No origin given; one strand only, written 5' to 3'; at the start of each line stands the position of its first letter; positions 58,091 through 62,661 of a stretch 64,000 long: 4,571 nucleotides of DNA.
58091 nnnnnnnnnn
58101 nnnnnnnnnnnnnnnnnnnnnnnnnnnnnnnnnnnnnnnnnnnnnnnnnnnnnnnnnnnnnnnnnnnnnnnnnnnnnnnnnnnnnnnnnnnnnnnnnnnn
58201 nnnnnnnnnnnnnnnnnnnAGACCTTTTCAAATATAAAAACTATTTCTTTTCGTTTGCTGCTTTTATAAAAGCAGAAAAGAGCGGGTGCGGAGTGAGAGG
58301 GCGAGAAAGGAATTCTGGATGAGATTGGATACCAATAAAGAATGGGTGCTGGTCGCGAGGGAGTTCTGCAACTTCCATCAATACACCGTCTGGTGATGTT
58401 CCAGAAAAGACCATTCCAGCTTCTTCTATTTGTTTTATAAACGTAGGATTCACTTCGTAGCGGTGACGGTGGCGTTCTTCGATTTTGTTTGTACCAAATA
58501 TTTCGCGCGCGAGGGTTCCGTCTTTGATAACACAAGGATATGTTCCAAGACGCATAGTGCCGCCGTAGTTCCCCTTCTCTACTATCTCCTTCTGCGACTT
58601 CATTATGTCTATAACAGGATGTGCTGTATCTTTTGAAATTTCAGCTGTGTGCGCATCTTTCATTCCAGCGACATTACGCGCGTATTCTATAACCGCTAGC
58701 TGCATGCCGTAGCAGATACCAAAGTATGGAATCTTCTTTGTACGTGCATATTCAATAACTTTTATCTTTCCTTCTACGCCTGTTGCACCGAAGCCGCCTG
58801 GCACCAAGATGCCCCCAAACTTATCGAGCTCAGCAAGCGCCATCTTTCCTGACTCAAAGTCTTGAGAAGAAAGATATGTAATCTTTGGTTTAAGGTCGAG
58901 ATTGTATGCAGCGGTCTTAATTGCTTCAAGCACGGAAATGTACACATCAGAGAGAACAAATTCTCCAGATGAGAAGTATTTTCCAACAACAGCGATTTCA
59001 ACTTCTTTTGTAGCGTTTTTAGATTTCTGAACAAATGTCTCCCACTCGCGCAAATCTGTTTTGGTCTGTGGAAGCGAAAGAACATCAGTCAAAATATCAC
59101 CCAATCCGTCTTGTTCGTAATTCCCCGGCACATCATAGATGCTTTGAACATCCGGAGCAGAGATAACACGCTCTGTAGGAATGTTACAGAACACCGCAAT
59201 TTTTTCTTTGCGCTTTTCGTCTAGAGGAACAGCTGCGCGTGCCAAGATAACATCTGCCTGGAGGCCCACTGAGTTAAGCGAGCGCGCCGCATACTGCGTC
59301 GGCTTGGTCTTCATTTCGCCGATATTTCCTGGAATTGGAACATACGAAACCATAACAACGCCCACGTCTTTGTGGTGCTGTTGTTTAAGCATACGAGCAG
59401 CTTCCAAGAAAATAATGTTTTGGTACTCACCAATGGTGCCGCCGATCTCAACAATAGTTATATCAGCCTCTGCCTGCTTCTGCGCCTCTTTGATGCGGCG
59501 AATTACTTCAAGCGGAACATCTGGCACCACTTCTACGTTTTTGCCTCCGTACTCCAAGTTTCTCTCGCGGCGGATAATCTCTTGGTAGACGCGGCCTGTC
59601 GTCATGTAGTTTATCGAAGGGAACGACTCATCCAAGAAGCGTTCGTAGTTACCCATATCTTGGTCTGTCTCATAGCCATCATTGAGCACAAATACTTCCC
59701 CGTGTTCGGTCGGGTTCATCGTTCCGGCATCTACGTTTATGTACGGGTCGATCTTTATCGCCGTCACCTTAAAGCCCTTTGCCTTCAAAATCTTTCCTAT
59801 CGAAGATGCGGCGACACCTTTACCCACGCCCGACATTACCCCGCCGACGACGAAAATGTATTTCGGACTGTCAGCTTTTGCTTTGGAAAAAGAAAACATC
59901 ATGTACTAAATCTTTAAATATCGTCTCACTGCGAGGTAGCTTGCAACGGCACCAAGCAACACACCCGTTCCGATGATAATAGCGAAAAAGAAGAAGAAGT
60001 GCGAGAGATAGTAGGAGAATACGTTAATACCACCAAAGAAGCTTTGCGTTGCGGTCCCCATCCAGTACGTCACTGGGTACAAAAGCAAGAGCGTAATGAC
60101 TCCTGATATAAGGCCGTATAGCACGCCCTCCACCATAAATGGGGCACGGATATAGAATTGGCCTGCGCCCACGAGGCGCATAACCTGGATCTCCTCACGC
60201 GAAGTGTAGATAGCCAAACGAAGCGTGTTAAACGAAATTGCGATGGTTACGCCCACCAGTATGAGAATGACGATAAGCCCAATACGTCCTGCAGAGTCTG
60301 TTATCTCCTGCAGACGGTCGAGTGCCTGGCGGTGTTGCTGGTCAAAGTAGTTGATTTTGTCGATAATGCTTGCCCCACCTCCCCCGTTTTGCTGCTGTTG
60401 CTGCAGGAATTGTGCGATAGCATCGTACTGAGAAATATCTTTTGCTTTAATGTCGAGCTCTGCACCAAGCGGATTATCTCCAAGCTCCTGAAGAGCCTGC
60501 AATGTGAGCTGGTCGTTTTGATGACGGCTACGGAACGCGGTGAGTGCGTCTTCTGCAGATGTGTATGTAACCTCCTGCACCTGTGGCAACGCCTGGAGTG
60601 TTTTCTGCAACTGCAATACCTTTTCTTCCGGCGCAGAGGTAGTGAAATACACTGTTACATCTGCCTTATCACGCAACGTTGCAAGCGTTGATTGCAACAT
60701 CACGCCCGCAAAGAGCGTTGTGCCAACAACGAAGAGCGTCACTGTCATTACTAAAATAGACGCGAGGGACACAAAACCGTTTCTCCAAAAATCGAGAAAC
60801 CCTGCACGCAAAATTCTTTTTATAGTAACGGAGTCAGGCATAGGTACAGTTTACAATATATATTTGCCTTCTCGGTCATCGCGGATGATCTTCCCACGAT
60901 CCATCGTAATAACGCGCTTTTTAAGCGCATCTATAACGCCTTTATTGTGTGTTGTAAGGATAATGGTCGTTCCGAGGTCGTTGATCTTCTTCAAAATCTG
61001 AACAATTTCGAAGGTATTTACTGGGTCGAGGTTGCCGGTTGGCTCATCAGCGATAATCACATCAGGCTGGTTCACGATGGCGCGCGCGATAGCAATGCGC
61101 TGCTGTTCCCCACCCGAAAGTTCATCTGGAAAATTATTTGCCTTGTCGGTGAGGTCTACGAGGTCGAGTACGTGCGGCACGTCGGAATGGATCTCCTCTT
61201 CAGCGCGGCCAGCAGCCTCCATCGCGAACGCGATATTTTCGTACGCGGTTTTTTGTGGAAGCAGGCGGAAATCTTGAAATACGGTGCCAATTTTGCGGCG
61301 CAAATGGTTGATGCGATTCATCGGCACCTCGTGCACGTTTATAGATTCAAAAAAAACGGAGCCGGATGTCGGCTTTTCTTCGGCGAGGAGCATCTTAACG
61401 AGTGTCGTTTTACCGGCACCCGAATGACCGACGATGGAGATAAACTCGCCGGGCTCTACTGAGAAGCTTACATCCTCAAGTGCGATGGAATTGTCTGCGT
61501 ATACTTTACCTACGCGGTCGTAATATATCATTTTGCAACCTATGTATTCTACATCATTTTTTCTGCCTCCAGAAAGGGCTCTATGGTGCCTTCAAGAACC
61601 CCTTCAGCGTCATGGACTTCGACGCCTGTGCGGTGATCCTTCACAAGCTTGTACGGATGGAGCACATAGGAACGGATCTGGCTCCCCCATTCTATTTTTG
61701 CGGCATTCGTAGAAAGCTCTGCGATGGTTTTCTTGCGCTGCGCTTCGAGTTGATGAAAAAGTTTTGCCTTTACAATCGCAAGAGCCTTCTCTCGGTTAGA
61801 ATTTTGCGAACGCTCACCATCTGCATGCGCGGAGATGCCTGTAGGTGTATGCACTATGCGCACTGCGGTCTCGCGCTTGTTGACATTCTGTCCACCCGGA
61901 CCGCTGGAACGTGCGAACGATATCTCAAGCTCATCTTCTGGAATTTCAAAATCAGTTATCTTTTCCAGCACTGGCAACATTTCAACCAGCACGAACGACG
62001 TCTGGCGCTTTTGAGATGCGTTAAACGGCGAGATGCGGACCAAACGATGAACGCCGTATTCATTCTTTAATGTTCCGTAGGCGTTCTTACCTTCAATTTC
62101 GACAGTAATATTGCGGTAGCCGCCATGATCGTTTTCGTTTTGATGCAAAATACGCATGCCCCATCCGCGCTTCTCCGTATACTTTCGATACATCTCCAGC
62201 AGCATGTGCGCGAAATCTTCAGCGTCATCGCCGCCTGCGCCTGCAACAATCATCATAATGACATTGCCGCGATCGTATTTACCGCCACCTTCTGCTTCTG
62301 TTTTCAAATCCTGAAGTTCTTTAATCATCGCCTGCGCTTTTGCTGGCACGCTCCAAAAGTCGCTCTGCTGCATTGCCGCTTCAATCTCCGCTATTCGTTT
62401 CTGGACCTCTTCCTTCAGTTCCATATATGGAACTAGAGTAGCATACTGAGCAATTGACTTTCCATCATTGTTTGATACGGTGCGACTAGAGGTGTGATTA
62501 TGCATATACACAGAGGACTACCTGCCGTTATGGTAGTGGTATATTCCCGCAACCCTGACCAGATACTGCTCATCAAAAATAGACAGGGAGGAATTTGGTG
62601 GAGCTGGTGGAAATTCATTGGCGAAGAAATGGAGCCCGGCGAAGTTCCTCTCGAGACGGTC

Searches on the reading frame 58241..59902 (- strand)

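Call 26: search_protein_families(library=pfam, proteins=[window:58241-59902:-], max_evalue=0.001)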
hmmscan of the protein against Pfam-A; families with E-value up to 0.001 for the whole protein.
window:58241-59902:- (553 aa): 4 families
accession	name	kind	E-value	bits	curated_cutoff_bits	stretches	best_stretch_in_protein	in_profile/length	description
PF06418.20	CTP_synth_N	-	6.9e-101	337.5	26.1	1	14-277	1-265/265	CTP synthase N-terminus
PF00117.34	GATase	-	5.5e-37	127.7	22.8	1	317-547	2-189/190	Glutamine amidotransferase class-I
PF07722.19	Peptidase_C26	-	2.9e-06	27.6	20.5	1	380-530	95-219/219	Peptidase C26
PF01656.29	CbiA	-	2.4e-05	24.7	25.4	1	19-102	3-54/125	CobQ/CobB/MinD/ParA nucleotide binding domain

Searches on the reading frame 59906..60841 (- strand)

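Call 26: search_protein_families(library=pfam, proteins=[window:59906-60841:-], max_evalue=0.001)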
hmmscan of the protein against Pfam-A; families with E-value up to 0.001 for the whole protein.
window:59906-60841:- (311 aa): 2 families
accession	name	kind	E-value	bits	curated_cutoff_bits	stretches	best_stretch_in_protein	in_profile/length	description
PF18075.7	FtsX_ECD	-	3.9e-16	59.9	23.5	1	61-150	2-91/96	FtsX extracellular domain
PF02687.27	FtsX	-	7e-12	45.9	25.5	1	190-311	2-118/120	FtsX-like permease C-terminal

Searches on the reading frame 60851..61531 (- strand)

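Call 26: search_protein_families(library=pfam, proteins=[window:60851-61531:-], max_evalue=0.001)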
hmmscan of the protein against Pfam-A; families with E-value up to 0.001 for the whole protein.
window:60851-61531:- (226 aa): 9 families
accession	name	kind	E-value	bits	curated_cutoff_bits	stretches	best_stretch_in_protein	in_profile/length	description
PF00005.33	ABC_tran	-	3.6e-39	134.9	25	1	18-165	1-136/137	ABC transporter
PF13304.12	AAA_21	-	5.6e-09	36.9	27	1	136-201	236-304/304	AAA domain, putative AbiEii toxin, Type IV TA system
PF02463.25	SMC_N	-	4.4e-06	26.7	40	1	29-206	25-208/220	RecF/RecN/SMC N terminal domain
PF13401.12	AAA_22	-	0.00015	22.5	27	1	29-65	6-33/130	AAA domain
PF00931.28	NB-ARC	-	0.00048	19.9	23.5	0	26-86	17-56/248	NB-ARC domain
PF13191.12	AAA_16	-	0.0005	21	32.6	1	26-70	23-65/167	AAA ATPase domain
PF03193.22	RsgA_GTPase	-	0.00052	20.3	30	0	11-54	90-132/174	RsgA GTPase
PF20720.3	nSTAND3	-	0.00097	19.3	27.2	0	29-51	18-40/155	Novel STAND NTPase 3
PF02492.25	cobW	-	0.00097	19.2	20.7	0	31-53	3-25/180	CobW/HypB/UreG, nucleotide-binding domain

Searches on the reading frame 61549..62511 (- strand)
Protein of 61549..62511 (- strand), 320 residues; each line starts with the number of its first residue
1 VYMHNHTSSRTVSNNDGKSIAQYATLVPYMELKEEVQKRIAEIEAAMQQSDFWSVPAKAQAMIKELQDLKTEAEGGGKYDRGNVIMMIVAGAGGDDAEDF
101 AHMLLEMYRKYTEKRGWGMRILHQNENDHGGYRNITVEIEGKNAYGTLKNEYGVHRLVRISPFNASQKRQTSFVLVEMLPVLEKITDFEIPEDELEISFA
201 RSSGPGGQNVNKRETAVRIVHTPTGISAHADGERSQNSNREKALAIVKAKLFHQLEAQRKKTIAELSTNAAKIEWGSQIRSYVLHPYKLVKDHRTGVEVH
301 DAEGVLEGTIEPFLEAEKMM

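Call 26: search_protein_families(library=pfam, proteins=[window:61549-62511:-], max_evalue=0.001)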
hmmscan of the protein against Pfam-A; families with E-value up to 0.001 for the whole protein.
window:61549-62511:- (320 aa): 2 families
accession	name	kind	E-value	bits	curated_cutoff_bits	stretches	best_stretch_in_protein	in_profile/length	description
PF03462.23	PCRF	-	3.4e-41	141.6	24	1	77-176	95-194/194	PCRF domain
PF00472.26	RF-1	-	1e-34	119.4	35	1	185-294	3-116/116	RF-1 domain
